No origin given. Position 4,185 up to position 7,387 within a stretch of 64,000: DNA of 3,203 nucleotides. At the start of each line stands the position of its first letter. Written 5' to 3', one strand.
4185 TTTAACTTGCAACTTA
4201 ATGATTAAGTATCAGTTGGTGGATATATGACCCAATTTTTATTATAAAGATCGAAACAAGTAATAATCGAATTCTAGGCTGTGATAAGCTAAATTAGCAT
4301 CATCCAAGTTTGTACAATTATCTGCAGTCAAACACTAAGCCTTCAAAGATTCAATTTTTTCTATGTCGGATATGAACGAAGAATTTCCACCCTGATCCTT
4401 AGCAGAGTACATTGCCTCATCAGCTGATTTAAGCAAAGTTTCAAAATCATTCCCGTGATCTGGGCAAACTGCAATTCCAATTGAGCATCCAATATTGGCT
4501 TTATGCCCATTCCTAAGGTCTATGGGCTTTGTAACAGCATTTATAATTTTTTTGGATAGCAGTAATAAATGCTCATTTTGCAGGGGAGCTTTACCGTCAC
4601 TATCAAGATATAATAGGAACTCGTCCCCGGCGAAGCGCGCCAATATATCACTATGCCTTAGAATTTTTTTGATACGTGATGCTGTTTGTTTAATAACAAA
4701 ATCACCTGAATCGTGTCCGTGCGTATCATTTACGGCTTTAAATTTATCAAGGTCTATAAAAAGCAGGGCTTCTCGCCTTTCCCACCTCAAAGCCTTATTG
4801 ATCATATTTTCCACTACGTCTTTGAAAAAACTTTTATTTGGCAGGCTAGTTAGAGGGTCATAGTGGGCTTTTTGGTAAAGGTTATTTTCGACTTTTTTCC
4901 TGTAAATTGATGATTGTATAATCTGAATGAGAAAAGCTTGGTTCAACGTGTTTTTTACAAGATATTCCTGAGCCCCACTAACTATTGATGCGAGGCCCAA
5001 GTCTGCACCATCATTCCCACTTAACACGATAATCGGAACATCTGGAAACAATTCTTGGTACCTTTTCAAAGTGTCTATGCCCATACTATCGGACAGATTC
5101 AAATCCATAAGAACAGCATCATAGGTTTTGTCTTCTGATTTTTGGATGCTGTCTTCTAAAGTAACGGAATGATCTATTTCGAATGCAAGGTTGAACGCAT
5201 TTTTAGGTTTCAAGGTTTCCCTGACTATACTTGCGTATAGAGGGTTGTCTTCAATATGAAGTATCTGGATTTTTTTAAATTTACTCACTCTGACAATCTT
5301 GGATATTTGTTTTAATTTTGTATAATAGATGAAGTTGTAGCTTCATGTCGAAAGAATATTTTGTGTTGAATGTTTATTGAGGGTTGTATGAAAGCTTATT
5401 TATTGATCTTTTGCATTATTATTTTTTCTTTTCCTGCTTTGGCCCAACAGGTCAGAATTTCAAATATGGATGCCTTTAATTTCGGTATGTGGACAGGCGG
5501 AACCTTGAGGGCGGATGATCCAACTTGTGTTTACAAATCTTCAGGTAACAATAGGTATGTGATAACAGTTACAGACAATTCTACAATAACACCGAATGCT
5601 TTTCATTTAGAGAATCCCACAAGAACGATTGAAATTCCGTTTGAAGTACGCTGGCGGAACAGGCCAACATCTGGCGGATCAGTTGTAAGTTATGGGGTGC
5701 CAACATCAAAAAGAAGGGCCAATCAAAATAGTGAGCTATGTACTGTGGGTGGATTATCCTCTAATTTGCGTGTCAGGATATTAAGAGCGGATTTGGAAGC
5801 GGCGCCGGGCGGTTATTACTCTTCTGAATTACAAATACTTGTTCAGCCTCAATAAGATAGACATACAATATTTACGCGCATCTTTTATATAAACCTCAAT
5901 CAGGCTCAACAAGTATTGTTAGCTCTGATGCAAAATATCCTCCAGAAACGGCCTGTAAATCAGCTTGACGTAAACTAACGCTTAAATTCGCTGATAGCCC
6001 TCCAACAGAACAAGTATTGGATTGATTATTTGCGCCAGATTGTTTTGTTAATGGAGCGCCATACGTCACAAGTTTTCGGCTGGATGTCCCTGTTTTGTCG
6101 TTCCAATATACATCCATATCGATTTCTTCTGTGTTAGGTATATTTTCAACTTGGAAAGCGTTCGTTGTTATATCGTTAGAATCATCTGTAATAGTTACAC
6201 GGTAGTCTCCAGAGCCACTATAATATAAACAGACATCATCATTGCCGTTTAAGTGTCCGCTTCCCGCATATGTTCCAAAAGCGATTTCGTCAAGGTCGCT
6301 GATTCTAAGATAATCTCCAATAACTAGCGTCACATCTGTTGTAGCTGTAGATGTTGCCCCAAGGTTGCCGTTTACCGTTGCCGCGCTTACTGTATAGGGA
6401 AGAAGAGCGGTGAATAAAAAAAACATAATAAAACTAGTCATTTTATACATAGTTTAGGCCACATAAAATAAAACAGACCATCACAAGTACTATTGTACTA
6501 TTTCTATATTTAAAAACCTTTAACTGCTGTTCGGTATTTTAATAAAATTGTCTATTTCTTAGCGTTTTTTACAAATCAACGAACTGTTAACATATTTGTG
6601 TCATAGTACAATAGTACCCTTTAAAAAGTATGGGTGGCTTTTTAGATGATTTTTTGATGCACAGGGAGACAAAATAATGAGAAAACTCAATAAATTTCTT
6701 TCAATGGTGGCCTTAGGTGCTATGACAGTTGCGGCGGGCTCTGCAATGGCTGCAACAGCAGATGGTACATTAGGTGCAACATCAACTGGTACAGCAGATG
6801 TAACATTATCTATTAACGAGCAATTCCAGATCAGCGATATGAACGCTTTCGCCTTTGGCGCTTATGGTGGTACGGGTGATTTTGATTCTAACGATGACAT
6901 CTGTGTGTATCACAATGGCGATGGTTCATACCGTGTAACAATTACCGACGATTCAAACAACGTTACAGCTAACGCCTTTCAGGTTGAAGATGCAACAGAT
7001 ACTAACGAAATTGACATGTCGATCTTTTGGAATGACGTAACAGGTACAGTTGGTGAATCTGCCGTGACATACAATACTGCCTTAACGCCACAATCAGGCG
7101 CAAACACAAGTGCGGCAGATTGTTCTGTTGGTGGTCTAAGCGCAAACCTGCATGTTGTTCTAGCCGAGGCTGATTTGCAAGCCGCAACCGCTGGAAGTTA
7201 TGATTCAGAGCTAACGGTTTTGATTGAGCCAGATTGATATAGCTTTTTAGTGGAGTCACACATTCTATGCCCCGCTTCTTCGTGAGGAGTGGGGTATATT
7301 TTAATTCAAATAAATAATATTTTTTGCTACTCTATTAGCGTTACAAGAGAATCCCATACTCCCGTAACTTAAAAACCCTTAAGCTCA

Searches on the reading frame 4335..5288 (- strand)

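Call 4: search_protein_families(library=pfam, proteins=[window:4335-5288:-], max_evalue=1)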
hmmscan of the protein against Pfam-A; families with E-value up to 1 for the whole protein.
window:4335-5288:- (317 aa): 3 families
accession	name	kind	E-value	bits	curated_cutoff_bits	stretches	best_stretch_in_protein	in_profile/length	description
PF00990.26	GGDEF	-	3e-42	144.6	23.8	1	141-302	1-160/161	Diguanylate cyclase, GGDEF domain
PF00072.30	Response_reg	-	1.4e-14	54.7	30.2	1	9-120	1-106/111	Response regulator receiver domain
PF01116.26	F_bP_aldolase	-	0.022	14.7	25.5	0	16-63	59-104/277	Fructose-bisphosphate aldolase class-II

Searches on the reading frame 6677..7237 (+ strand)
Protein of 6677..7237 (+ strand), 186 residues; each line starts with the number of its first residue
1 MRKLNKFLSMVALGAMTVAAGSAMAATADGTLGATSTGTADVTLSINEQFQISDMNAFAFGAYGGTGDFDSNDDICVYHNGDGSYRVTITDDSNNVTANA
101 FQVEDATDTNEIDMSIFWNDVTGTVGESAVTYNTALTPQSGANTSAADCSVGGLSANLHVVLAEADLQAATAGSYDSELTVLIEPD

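Call 115: search_solved_structures(query=window:6677-7237:+, max_evalue=1)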
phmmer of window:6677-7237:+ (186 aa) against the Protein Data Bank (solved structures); distinct sequences matched with E-value up to 1: 4.
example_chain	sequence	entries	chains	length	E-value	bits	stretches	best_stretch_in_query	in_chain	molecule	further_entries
7bie_A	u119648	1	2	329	0.0018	21.6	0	54-146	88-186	nvWRAP-T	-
7big_A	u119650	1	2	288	0.0037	20.7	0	55-138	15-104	v13WRAP-T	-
7bif_A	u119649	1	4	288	0.0041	20.5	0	55-120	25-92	v22WRAP-T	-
7bid_A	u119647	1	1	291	0.0045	20.4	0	55-120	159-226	v31WRAP-T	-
